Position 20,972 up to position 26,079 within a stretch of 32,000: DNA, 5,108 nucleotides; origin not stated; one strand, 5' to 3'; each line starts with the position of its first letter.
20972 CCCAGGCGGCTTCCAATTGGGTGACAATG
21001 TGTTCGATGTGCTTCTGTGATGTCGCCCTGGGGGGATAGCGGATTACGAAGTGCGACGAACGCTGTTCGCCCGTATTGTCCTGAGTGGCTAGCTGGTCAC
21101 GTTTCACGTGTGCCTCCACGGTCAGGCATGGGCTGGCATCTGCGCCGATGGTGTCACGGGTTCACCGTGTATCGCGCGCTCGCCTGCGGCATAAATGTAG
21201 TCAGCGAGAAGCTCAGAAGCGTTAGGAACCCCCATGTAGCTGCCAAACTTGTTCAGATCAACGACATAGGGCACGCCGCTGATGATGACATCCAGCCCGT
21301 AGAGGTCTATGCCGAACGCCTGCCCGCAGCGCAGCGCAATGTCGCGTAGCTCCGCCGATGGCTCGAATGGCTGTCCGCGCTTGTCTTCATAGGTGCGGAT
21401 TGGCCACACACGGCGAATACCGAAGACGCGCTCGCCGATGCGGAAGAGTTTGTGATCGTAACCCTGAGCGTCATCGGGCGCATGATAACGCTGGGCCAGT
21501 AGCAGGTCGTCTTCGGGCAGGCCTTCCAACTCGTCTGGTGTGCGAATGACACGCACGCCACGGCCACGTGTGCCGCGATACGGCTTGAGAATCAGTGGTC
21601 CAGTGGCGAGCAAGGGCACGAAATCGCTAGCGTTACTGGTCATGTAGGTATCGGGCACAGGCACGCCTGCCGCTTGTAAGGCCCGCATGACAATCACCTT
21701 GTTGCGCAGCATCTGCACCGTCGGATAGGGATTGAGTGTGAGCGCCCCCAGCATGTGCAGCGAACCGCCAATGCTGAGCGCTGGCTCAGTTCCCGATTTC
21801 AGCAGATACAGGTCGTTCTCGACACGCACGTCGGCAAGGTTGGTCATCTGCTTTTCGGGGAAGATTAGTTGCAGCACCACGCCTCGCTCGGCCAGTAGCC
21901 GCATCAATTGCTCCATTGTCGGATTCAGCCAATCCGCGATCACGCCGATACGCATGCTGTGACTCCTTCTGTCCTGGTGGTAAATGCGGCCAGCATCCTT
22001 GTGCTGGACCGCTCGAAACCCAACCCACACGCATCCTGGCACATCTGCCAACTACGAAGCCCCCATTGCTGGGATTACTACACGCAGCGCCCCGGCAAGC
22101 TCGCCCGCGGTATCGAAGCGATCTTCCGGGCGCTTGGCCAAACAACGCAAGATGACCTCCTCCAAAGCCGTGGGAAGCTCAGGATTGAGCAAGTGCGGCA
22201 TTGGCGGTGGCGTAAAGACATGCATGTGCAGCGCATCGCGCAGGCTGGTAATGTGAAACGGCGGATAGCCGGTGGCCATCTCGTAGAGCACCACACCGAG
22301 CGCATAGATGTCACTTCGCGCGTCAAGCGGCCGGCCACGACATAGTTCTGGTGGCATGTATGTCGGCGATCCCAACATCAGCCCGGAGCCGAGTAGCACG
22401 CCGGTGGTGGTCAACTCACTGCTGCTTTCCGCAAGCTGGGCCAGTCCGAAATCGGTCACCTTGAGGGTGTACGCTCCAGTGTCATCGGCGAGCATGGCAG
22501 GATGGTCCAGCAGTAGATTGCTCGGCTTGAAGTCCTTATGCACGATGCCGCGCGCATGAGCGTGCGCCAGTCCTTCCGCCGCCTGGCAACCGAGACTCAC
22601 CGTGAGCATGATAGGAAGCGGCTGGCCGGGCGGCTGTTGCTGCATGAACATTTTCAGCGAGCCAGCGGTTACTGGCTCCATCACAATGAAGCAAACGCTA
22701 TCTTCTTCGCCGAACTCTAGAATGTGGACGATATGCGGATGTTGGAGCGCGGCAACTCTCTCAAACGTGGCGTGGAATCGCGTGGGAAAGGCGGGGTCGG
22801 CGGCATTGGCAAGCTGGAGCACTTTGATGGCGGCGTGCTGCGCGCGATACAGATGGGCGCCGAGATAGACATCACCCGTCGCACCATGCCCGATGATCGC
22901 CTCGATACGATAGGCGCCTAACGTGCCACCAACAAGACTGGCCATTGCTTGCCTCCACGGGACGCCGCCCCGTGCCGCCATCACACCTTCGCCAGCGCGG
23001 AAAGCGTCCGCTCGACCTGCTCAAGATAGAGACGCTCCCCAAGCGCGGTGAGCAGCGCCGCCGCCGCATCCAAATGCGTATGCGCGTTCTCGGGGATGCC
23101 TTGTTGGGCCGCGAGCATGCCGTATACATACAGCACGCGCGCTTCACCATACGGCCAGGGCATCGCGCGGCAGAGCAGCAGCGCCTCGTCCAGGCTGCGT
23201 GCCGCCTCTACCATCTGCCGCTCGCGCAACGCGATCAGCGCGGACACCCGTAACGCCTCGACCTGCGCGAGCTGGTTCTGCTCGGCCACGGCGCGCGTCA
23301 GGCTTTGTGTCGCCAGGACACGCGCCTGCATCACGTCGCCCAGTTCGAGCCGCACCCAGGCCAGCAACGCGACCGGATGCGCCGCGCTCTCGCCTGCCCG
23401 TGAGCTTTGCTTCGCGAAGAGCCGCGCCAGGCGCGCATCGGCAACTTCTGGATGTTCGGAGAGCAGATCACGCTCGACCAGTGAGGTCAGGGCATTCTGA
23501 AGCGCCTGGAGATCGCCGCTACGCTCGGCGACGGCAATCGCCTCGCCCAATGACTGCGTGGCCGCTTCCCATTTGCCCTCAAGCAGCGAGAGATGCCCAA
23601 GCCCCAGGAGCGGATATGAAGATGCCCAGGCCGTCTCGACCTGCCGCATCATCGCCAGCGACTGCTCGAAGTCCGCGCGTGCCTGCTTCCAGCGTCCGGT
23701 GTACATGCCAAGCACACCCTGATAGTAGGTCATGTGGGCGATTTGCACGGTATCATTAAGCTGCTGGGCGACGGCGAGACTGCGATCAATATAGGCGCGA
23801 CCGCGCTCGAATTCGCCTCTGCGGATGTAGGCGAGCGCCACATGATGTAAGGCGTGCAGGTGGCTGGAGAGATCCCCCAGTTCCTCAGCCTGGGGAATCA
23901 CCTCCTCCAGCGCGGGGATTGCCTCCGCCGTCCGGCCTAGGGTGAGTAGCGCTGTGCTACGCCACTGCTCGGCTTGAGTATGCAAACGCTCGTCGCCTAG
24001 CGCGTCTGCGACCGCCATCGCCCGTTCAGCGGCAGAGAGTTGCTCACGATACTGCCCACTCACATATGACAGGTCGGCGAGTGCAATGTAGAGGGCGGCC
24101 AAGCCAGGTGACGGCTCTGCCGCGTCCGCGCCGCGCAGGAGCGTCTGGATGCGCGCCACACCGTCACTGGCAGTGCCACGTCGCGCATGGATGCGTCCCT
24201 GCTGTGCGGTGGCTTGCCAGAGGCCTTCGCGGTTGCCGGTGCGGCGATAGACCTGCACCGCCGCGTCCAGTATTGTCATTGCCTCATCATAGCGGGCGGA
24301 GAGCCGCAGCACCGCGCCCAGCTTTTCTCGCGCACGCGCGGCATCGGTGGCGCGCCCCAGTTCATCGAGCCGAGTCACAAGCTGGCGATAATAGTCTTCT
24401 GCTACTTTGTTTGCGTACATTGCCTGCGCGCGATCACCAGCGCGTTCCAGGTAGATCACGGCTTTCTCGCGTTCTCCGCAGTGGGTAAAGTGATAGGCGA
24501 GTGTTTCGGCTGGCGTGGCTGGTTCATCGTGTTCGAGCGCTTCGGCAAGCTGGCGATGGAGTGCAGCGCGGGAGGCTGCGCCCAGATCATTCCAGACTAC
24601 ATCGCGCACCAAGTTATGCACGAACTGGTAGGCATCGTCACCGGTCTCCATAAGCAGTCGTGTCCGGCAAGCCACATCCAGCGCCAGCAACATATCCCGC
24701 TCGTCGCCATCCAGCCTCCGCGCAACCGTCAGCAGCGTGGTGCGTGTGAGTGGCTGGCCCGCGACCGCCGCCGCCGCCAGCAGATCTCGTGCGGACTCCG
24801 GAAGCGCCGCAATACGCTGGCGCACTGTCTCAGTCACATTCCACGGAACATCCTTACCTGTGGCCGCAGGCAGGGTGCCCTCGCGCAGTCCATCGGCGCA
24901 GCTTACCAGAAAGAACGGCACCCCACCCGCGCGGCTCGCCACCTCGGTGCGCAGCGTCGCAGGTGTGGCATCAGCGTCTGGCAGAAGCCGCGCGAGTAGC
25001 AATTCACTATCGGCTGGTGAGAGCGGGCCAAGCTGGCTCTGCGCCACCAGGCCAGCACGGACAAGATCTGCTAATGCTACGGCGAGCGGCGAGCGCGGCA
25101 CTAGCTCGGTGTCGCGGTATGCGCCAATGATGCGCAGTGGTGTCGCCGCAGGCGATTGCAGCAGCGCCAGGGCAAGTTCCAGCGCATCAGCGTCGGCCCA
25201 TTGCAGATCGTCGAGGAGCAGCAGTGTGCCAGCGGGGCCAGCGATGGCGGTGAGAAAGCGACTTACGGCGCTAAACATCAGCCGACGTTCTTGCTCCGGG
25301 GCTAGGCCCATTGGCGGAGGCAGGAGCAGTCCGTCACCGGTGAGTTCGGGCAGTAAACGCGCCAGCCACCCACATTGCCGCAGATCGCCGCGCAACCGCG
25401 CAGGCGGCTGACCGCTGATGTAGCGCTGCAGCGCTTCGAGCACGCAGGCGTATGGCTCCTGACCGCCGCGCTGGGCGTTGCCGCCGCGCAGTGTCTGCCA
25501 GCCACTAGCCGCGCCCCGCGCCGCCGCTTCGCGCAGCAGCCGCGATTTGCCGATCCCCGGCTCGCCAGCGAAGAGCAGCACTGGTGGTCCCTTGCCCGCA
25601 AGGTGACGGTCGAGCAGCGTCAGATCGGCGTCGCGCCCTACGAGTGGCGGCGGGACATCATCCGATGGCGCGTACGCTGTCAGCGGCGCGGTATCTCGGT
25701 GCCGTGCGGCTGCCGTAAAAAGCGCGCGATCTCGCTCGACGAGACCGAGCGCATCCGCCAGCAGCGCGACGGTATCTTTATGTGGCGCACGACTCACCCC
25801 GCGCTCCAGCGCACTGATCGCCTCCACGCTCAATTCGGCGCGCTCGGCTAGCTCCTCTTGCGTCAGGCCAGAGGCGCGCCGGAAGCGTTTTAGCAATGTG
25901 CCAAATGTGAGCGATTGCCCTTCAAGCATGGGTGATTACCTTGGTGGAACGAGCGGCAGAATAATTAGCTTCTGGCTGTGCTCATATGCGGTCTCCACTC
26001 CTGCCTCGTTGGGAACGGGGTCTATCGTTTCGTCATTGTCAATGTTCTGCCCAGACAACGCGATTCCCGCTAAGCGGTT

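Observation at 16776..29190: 12.4-kb same-strand module joining three signalling proteins to two ATP-grasp ligases, a four-domain ABC exporter and a tiny zinc-ribbon protein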

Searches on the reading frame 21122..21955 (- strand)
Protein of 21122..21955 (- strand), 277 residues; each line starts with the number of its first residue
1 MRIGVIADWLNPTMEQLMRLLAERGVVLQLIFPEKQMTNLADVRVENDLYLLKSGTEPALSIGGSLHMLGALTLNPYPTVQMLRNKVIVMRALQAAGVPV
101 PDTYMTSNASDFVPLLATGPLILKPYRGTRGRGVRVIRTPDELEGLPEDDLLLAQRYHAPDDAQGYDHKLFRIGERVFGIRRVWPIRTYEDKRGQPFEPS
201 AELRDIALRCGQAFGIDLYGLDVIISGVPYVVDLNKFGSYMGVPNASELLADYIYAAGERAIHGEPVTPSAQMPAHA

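Call 6: search_protein_families(library=pfam, proteins=[window:21122-21955:-], max_evalue=0.01)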
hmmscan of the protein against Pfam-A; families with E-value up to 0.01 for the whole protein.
window:21122-21955:- (277 aa): 4 families
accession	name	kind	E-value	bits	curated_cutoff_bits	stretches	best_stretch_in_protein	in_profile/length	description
PF08443.16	RimK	-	8.2e-08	32.5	21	1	84-235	2-164/188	RimK-like ATP-grasp domain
PF14397.11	ATPgrasp_ST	-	1.3e-05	25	31.4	1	73-139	9-81/278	Sugar-transfer associated ATP-grasp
PF02655.19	ATP-grasp_3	-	3.6e-05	24.4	23.2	1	85-156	3-67/160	ATP-grasp domain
PF05770.16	Ins134_P3_kin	-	7.6e-05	22.8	23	1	199-255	140-200/201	Inositol 1,3,4-trisphosphate 5/6-kinase ATP-grasp domain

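Call 7: search_protein_families(library=ncbifam, proteins=[window:21122-21955:-], max_evalue=0.01)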
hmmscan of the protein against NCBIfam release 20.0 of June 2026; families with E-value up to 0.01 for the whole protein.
window:21122-21955:- (277 aa): 14 families
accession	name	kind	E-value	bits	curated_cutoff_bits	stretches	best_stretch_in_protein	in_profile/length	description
TIGR00768.1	rimK_fam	subfamily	7.8e-14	51.7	143.4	1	3-240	2-257/276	RimK family alpha-L-glutamate ligase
TIGR02144.1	LysX_arch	equivalog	8.8e-11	41.4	275.6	1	7-232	5-247/281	lysine biosynthesis protein LysX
TIGR04356.1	grasp_GAK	hypoth_equivalog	1.6e-09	37.3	300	2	189-256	212-280/287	GAK system ATP-grasp enzyme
NF040720.1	MptN_Meth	equivalog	2e-09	37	350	1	66-249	82-280/291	tetrahydromethanopterin:alpha-L-glutamate ligase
NF007764.0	PRK10446.1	equivalog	5.8e-07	29.1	331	1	66-245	80-272/300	30S ribosomal protein S6--L-glutamate ligase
NF002563.0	PRK02186.1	subfamily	1.6e-06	26.7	625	1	79-143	101-167/890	argininosuccinate lyase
TIGR03103.1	trio_acet_GNAT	equivalog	5.3e-06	25.3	569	1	80-144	292-358/547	N-acetylglutaminylglutamine synthetase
NF009402.0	PRK12767.1-1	equivalog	1.3e-05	24.2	218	1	72-144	102-174/329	carbamoyl phosphate synthase-like protein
NF010623.0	PRK14016.1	subfamily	2.6e-05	22.5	877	1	81-136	210-267/871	cyanophycin synthetase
TIGR02068.2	cya_phycin_syn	equivalog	9.9e-05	20.5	850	1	80-144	208-275/862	cyanophycin synthetase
NF005543.0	PRK07206.1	subfamily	0.00043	19.1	302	1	33-143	55-171/416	hypothetical protein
NF004680.0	PRK06019.1-6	equivalog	0.0006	18.6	327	1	73-148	103-182/405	5-(carboxyamino)imidazole ribonucleotide synthase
TIGR04443.1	F420_CofF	equivalog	0.0032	16.5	300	1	70-235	77-255/283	coenzyme gamma-F420-2:alpha-L-glutamate ligase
NF009554.0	PRK12999.1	equivalog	0.0094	13.8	965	0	79-145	113-183/1147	pyruvate carboxylase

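Call 9: search_solved_structures(query=window:21122-21955:-, max_evalue=1)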
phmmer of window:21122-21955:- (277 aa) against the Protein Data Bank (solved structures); distinct sequences matched with E-value up to 1: 29.
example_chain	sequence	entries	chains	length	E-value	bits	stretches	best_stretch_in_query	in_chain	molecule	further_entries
5zct_A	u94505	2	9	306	3.4e-08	36.5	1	66-244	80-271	Ribosomal protein S6--L-glutamate ligase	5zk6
4iwx_A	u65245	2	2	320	3.8e-08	36.4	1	66-243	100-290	Ribosomal protein S6 modification protein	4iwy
7qys_A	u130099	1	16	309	4.6e-08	36.1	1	65-243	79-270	Probable alpha-L-glutamate ligase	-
7qyr_A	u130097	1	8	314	7.8e-08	35.3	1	65-245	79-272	Probable alpha-L-glutamate ligase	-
5i47_A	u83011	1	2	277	0.00036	23.3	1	2-234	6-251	RimK domain protein ATP-grasp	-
7lgm_A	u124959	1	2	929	0.00071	22.4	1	77-183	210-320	Cyanophycin synthase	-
1z2n_X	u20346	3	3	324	0.0018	21.1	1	199-243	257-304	inositol 1,3,4-trisphosphate 5/6-kinase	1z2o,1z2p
3vpb_A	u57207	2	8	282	0.0019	21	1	58-179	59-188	Putative acetylornithine deacetylase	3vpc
2q7d_A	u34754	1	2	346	0.0026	20.5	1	195-247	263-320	Inositol-tetrakisphosphate 1-kinase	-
2odt_X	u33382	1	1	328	0.0026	20.5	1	195-246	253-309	Inositol-tetrakisphosphate 1-kinase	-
2qb5_A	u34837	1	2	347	0.0026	20.5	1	195-247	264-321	Inositol-tetrakisphosphate 1-kinase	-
13lz_A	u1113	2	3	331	0.0027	20.5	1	195-246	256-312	Inositol-tetrakisphosphate 1-kinase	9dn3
3vpd_A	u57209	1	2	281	0.0074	19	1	65-223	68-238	Ribosomal protein S6 modification protein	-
4mv1_A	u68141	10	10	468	0.031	17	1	79-144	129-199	Biotin carboxylase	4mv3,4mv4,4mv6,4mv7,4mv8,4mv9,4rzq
3r23_A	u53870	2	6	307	0.039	16.7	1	84-237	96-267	D-alanine--D-alanine ligase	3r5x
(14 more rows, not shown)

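Call 79: search_protein_families(library=padloc, proteins=[window:21122-21955:-], max_evalue=0.00001)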
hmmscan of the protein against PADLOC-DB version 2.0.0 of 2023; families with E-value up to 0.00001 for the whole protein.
window:21122-21955:- (277 aa): 0 families

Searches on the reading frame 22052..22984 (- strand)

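Call 6: search_protein_families(library=pfam, proteins=[window:22052-22984:-], max_evalue=0.01)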
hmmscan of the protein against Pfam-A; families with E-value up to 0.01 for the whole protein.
window:22052-22984:- (310 aa): 2 families
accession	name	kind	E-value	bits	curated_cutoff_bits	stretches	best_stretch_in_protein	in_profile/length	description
PF00069.31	Pkinase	-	6.9e-43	147.4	31.7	1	25-291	1-253/263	Protein kinase domain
PF07714.23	PK_Tyr_Ser-Thr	-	7.4e-33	114.4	23.1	1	27-290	3-249/258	Protein tyrosine and serine/threonine kinase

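Call 7: search_protein_families(library=ncbifam, proteins=[window:22052-22984:-], max_evalue=0.01)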
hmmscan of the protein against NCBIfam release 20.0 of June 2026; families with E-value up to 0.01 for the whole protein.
window:22052-22984:- (310 aa): 12 families
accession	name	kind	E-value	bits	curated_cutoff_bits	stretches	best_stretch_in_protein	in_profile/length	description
NF033483.0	PknB_PASTA_kin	equivalog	1.7e-68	232.1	450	1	24-302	8-267/563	Stk1 family PASTA domain-containing Ser/Thr kinase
NF052427.1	StpK7MSMEG_1200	equivalog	8e-52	176.5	900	1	22-303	6-268/601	serine/threonine protein kinase StpK7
NF047741.1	antiphage_MADS6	equivalog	7.1e-35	120.6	460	2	81-304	254-461/612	methylation-associated defense system protein kinase MAD6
TIGR03903.1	TOMM_kin_cyc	equivalog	8.7e-35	119.9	705.75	1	49-302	4-246/1267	TOMM system kinase/cyclase fusion protein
NF009651.0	PRK13184.1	equivalog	1.9e-27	95.7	839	1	23-301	2-288/932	serine/threonine-protein kinase PknD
NF053615.1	SerThrKinAfsKStmc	equivalog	2.2e-19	69.6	1300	1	22-289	12-254/809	protein serine/threonine kinase AfsK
NF038150.1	lanthi_synth_IV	equivalog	8e-17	60.8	650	1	23-294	189-447/851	class IV lanthionine synthetase LanL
NF033442.0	BREX_PglW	equivalog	3.8e-15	54.7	990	1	23-300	204-766/1391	BREX system serine/threonine kinase PglW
NF058632.1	SerThrKinPrkT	equivalog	1.2e-07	31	280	1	24-163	22-154/322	serine/threonine protein kinase PrkT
NF043056.1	T4SS_LegK1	equivalog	1.1e-05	24.2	550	1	144-235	207-282/516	Dot/Icm T4SS effector kinase LegK1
TIGR03724.2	arch_bud32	equivalog_domain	0.00011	21.8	125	1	99-188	69-137/193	KEOPS complex kinase/ATPase Bud32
NF038151.1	lanthi_synth_III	equivalog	0.00084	17.8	575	1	24-236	221-422/833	class III lanthionine synthetase LanKC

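Call 79: search_protein_families(library=padloc, proteins=[window:22052-22984:-], max_evalue=0.00001)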
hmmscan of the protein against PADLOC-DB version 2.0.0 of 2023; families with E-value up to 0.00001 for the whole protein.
window:22052-22984:- (310 aa): 33 families (the best 25 are shown)
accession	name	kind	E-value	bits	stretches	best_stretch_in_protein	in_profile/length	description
PDLC04053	PD-T4-6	-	5.4e-73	244.2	1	19-305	5-273/311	-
PDLC04042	PD-T4-6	-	2.1e-72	242.3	1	23-303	9-272/292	-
PDLC04043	PD-T4-6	-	1.1e-64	217.2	1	20-305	12-279/452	-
PDLC04061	PD-T4-6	-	1.3e-64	217.6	1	22-304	15-284/510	-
PDLC04057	PD-T4-6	-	6.5e-64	214.6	1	23-303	8-270/443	-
PDLC04047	PD-T4-6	-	1.6e-63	212.8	1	21-302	8-271/327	-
PDLC04039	PD-T4-6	-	4e-61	205.4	1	13-302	4-274/458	-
PDLC04054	PD-T4-6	-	1.5e-60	203.5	1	19-304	6-274/347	-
PDLC04041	PD-T4-6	-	2.6e-60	202.9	1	18-303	23-293/443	-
PDLC04138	mad6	-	3.6e-60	202.6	1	24-292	52-303/659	mads_6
PDLC04060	PD-T4-6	-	6e-60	201.5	1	23-302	8-268/486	-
PDLC04052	PD-T4-6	-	1.7e-51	174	1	24-297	10-270/496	-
PDLC01088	C3a189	-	1.1e-50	171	1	30-297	4-255/840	kinase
PDLC04048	PD-T4-6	-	2.3e-50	170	1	23-299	10-268/354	-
PDLC04040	PD-T4-6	-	3.8e-50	169.1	1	30-298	1-260/547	-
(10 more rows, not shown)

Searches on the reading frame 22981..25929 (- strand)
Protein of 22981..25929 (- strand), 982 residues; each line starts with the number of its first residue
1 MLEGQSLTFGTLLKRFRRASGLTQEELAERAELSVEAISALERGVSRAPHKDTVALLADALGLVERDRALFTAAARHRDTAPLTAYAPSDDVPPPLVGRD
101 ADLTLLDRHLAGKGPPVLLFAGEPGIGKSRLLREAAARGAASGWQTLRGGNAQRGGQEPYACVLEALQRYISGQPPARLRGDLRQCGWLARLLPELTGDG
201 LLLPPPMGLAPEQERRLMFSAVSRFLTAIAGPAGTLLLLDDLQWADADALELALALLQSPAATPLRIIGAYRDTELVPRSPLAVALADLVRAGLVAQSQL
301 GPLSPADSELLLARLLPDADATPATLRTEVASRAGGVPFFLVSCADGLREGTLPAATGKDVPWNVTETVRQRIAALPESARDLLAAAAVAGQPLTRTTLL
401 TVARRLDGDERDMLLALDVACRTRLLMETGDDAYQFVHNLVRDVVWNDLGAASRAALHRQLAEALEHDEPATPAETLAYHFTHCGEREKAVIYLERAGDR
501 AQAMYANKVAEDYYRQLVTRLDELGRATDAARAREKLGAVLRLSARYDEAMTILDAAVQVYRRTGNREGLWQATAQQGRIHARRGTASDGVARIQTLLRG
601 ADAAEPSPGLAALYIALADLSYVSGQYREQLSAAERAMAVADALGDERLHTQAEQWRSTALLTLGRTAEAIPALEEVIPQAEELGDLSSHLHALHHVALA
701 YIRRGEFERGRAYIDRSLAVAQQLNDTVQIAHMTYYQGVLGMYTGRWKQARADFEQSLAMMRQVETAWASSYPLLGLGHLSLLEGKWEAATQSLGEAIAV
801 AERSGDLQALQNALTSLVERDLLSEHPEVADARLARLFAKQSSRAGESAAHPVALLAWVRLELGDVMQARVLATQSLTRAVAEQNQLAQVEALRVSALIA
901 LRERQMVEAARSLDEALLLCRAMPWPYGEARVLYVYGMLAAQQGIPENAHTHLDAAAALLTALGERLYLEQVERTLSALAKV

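Call 6: search_protein_families(library=pfam, proteins=[window:22981-25929:-], max_evalue=0.01)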
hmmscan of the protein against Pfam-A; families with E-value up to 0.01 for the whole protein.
window:22981-25929:- (982 aa): 11 families
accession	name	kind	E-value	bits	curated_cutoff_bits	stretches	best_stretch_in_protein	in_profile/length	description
PF13191.12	AAA_16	-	8.9e-19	69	32.6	1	95-268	1-167/167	AAA ATPase domain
PF01381.28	HTH_3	-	4.9e-12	46.1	23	1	13-64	1-50/55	Helix-turn-helix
PF13560.12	HTH_31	-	7.6e-12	45.8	27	1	9-70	2-63/64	Helix-turn-helix domain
PF13424.12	TPR_12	-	1e-11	45.3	30.1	3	692-763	4-77/77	Tetratricopeptide repeat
PF07719.23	TPR_2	-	6.6e-07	29.4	27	0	693-720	3-30/34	Tetratricopeptide repeat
PF12862.13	ANAPC5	-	1.5e-06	28.6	23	0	771-818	38-85/91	Anaphase-promoting complex subunit 5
PF12844.13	HTH_19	-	5.6e-05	23.4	30.2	1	10-65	1-55/64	Helix-turn-helix domain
PF13401.12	AAA_22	-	6e-05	23.8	27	1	115-269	5-122/130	AAA domain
PF13374.12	TPR_10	-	0.00035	20.9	27.5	0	531-564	2-35/42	Tetratricopeptide repeat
PF13181.12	TPR_8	-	0.0008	19.8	25.7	0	658-678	8-28/34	Tetratricopeptide repeat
PF10602.15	RPN7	-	0.0074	16.4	29.6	0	662-761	47-143/174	26S proteasome subunit RPN7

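Call 7: search_protein_families(library=ncbifam, proteins=[window:22981-25929:-], max_evalue=0.01)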
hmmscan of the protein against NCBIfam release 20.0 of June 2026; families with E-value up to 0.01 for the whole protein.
window:22981-25929:- (982 aa): 9 families
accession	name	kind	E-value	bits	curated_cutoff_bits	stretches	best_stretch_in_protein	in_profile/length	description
TIGR03903.1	TOMM_kin_cyc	equivalog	5.5e-25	87.4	705.75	1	94-828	481-1233/1267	TOMM system kinase/cyclase fusion protein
NF041717.1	HaaA_phane_TPR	equivalog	6.7e-13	47.7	1125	2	602-933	540-875/882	cyclophane-containing RiPP biosynthesis TPR protein HaaT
NF053617.1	SARPRegAfsRStmc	equivalog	1e-11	43.6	1430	1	600-817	725-942/986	SARP-family global regulator AfsR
NF053520.1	HK_Porph_FimS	equivalog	2e-09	36.3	600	1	665-810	98-243/618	sensor histidine kinase FimS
TIGR03070.1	couple_hipB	subfamily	5.7e-08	32.6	71.65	1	9-63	3-56/58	type II toxin-antitoxin system Y4mF family antitoxin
NF041951.1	phage_RstR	subfamily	1.8e-05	24.9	80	1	8-72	2-64/108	RstR family transcriptional repressor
NF008391.2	PRK11189.1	equivalog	0.0031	17.1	250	1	722-795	57-123/297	lipoprotein NlpI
NF058541.1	SusR_regulator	equivalog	0.0072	15.6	480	0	622-770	53-204/515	SusR family glycan utilization regulator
TIGR03830.1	CxxCG_CxxCG_HTH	subfamily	0.0094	15.7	61.8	0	9-56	66-112/127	type II TA system antitoxin MqsA family protein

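Call 79: search_protein_families(library=padloc, proteins=[window:22981-25929:-], max_evalue=0.00001)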
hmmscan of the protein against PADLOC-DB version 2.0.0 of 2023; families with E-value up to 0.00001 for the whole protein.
window:22981-25929:- (982 aa): 3 families
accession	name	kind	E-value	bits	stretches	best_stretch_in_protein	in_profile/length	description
PDLC04142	capH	-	1.7e-08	33.4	1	8-64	6-60/103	capH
PDLC01169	TPR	-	5.3e-08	30.6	0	701-811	119-228/252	TPR repeats containing protein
PDLC02926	HTH_VI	-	3.9e-07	28.2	1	9-62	2-54/92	-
